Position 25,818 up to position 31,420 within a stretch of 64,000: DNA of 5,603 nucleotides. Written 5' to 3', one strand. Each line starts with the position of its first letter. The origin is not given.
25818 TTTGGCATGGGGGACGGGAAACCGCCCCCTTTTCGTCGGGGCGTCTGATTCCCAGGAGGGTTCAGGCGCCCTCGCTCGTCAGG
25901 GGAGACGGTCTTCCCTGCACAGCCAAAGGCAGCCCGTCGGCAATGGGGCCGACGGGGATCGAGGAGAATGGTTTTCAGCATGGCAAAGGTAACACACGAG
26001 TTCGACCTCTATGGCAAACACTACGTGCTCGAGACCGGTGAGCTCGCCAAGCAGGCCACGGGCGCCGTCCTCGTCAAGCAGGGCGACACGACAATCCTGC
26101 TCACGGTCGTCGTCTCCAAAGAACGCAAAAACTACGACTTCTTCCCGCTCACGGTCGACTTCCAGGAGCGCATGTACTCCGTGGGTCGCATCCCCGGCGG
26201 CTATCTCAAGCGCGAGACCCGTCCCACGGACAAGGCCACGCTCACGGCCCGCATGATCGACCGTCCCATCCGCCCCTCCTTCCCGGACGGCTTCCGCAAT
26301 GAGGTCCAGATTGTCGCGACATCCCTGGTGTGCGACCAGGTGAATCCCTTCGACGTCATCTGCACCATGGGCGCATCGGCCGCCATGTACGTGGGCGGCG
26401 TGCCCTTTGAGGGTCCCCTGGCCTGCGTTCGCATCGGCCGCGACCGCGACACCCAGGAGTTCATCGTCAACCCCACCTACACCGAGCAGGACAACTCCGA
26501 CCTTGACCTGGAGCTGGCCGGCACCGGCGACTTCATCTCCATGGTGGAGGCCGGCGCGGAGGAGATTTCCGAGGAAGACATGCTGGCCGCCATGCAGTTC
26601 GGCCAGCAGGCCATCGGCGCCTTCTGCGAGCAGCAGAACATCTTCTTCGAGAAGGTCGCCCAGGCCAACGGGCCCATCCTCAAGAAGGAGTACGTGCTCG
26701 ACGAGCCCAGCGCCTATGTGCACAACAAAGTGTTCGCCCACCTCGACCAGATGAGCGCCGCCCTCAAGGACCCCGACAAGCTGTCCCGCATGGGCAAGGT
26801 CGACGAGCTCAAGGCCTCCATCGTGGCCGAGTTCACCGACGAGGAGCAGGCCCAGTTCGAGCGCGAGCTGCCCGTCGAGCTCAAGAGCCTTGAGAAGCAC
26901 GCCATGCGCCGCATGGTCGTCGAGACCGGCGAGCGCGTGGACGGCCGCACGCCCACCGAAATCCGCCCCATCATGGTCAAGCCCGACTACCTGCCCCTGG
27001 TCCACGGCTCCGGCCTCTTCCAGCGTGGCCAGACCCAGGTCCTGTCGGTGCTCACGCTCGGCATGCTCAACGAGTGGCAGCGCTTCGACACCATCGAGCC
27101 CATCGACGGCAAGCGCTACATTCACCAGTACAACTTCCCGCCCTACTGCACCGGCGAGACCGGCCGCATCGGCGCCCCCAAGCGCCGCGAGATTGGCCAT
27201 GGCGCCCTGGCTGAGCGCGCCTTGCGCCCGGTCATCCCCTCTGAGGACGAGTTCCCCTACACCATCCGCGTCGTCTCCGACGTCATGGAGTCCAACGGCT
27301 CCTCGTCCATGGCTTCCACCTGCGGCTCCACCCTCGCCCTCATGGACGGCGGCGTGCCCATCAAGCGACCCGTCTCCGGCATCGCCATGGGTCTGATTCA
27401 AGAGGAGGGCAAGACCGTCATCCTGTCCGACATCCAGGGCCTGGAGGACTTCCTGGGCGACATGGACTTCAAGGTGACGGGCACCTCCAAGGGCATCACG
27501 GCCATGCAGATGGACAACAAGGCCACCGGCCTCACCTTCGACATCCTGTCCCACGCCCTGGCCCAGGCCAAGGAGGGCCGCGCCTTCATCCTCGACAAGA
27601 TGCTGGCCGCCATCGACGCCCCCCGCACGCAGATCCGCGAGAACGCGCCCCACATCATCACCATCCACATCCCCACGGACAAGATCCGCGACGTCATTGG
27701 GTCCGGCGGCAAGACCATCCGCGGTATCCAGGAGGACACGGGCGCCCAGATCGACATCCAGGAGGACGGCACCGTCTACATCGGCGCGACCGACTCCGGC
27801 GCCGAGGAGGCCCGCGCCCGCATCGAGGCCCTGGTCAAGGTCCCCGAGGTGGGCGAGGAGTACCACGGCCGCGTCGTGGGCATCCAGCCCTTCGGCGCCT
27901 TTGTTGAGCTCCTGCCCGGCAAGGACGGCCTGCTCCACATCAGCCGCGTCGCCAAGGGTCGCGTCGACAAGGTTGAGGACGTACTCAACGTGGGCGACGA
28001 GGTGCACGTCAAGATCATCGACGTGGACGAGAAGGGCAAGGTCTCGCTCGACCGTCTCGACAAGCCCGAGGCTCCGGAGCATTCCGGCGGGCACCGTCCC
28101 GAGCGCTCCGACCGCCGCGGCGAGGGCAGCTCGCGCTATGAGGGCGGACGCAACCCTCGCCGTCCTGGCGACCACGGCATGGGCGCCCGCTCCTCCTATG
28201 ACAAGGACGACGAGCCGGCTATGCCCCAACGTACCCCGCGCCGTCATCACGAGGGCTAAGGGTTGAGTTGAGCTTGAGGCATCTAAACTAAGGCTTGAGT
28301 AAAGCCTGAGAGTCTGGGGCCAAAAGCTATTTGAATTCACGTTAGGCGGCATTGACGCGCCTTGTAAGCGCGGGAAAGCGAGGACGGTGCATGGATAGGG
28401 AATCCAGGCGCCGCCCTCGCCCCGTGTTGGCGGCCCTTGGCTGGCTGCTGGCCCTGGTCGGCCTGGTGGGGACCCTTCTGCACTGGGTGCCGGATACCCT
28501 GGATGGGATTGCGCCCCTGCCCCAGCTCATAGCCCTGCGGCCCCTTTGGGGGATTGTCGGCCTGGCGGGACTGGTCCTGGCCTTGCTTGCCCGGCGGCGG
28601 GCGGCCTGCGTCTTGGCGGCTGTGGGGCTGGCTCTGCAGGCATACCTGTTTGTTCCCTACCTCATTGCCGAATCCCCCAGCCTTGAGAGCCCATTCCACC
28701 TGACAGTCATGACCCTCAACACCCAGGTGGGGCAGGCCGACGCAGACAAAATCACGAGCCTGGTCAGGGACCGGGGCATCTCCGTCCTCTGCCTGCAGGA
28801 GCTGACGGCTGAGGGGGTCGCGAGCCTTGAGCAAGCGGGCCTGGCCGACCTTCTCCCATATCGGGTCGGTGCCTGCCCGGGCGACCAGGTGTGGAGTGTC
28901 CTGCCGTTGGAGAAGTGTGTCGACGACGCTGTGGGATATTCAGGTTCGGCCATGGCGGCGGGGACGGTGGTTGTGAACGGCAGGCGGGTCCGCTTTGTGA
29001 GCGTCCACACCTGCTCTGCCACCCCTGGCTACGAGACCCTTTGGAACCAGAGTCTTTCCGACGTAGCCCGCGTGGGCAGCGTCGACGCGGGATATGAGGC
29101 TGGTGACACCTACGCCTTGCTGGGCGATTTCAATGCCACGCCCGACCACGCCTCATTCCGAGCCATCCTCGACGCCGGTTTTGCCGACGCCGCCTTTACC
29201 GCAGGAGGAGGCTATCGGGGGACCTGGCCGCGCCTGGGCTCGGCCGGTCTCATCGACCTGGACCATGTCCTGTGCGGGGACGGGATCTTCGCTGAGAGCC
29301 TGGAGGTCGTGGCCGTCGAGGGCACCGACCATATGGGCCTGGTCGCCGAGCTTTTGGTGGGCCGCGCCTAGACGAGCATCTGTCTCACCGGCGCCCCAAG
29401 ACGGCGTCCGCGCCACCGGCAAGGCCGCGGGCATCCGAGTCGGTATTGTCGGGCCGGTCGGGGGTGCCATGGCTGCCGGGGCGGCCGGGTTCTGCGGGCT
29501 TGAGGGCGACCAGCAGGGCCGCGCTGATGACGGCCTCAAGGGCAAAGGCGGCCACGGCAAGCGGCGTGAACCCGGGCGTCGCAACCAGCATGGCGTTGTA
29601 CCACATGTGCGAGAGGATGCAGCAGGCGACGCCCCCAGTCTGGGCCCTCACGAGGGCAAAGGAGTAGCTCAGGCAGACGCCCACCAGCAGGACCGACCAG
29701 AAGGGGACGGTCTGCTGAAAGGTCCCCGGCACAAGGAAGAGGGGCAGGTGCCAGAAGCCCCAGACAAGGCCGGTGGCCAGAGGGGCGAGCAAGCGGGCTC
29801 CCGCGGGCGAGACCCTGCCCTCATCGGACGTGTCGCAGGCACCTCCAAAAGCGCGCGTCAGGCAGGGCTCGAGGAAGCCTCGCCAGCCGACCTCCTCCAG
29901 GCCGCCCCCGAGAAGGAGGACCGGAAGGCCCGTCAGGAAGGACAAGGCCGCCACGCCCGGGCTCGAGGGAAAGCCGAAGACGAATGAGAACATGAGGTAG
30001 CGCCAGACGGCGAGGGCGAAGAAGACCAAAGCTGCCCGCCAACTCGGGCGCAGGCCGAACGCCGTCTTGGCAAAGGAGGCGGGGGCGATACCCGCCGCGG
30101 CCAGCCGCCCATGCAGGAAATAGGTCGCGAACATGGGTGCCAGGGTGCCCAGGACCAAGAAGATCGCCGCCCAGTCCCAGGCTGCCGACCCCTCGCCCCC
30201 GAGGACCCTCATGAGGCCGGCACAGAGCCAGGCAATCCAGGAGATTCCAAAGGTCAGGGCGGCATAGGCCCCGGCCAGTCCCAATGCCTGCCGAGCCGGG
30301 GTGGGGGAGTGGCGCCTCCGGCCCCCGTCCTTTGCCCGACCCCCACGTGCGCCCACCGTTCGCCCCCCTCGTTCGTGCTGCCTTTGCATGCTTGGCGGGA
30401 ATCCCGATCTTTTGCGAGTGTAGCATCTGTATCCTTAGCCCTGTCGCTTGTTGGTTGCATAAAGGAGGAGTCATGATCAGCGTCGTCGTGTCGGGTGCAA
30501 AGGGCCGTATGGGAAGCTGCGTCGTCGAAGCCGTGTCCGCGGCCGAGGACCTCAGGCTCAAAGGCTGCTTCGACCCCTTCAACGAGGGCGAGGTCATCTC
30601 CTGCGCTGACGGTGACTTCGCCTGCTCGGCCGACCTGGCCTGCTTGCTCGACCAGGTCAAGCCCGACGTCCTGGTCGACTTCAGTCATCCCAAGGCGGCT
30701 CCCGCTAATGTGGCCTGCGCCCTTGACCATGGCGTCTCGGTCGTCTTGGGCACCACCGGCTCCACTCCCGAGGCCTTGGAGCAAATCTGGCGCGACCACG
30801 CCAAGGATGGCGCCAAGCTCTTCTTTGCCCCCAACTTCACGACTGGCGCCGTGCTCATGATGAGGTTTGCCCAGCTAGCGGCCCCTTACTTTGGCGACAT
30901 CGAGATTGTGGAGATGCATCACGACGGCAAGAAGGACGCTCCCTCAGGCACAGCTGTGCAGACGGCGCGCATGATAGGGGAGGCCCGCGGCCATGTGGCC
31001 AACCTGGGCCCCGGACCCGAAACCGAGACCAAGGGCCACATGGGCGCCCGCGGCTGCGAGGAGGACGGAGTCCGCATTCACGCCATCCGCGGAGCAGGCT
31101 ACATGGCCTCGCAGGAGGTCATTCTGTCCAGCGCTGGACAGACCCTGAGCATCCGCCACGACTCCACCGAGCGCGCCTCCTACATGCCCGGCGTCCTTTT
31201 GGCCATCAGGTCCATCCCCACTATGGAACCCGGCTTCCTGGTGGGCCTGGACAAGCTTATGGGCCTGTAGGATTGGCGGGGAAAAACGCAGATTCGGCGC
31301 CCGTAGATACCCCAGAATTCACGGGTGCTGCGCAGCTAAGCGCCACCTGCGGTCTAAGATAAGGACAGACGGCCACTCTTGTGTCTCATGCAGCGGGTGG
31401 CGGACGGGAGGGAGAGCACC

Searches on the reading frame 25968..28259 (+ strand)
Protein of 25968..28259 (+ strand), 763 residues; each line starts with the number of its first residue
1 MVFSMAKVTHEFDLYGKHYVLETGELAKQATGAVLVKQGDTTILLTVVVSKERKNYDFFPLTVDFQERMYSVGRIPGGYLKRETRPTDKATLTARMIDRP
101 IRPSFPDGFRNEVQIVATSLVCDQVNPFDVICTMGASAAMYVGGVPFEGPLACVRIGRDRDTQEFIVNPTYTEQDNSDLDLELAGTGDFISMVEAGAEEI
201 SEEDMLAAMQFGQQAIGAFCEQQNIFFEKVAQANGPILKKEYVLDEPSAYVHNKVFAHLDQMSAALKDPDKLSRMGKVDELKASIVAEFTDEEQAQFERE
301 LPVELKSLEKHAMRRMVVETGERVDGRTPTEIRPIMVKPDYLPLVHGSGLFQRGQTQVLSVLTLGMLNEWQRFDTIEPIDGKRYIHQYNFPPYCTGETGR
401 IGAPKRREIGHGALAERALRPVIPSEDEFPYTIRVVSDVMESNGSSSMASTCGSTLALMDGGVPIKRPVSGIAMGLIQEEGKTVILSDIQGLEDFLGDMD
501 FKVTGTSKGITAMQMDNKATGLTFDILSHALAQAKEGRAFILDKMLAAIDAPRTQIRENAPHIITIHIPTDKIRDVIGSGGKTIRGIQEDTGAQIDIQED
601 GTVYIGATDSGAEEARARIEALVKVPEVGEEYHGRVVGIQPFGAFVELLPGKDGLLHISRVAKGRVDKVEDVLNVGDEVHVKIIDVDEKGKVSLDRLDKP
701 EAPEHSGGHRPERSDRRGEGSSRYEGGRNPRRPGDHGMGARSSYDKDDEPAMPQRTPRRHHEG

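Call 45: search_protein_families(library=pfam, proteins=[window:25968-28259:+])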
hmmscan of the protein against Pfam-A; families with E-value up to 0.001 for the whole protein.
window:25968-28259:+ (763 aa): 5 families
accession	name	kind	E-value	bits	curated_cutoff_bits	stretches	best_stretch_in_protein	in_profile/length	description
PF01138.27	RNase_PH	-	4.6e-53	179.5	25.5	2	331-464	1-130/130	3' exoribonuclease family, domain 1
PF03725.20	RNase_PH_C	-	3.4e-19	69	20.8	2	149-214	1-66/67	3' exoribonuclease family, domain 2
PF00575.29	S1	-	8.6e-16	58.5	22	1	626-694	2-71/74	S1 RNA binding domain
PF00013.35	KH_1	-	3e-13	49.8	21.5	1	564-620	2-65/66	KH domain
PF03726.19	PNPase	-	1.6e-10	41.7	24.6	1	260-328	12-81/81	Polyribonucleotide nucleotidyltransferase, RNA binding domain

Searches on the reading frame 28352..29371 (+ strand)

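Call 24: search_protein_families(library=pfam, proteins=[window:28352-29371:+])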
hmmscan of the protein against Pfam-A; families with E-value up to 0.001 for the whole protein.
window:28352-29371:+ (339 aa): 1 family
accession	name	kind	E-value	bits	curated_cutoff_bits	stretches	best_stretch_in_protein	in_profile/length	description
PF03372.29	Exo_endo_phos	-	1.8e-16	61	24.5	1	120-327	1-225/225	Endonuclease/Exonuclease/phosphatase family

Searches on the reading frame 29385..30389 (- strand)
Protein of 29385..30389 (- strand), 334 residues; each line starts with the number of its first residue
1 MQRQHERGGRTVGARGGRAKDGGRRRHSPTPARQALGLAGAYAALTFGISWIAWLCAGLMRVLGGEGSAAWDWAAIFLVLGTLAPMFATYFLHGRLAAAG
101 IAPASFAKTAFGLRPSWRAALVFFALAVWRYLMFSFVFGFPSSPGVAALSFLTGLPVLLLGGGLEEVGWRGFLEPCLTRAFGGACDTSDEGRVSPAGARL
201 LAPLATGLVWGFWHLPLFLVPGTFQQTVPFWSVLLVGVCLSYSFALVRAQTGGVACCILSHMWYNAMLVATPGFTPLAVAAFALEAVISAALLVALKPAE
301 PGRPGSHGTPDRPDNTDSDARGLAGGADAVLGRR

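Call 45: search_protein_families(library=pfam, proteins=[window:29385-30389:-])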
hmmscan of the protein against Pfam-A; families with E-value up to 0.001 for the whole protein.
window:29385-30389:- (334 aa): 1 family
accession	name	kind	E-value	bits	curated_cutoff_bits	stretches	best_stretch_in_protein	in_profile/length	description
PF02517.21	Rce1-like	-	8.3e-13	48.9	22.4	1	150-267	4-93/93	Type II CAAX prenyl endopeptidase Rce1-like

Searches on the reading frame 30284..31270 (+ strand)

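Call 24: search_protein_families(library=pfam, proteins=[window:30284-31270:+])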
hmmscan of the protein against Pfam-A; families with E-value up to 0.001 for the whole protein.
window:30284-31270:+ (328 aa): 3 families
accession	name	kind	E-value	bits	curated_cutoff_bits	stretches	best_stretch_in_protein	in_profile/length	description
PF05173.19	DapB_C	-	8.6e-31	107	27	1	188-325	1-120/121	Dihydrodipicolinate reductase, C-terminus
PF01113.26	DapB_N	-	2.8e-25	89.3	25.6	1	65-185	1-124/124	Dihydrodipicolinate reductase, N-terminus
PF03447.22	NAD_binding_3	-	0.00027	22.1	24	1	74-178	3-112/116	Homoserine dehydrogenase, NAD binding domain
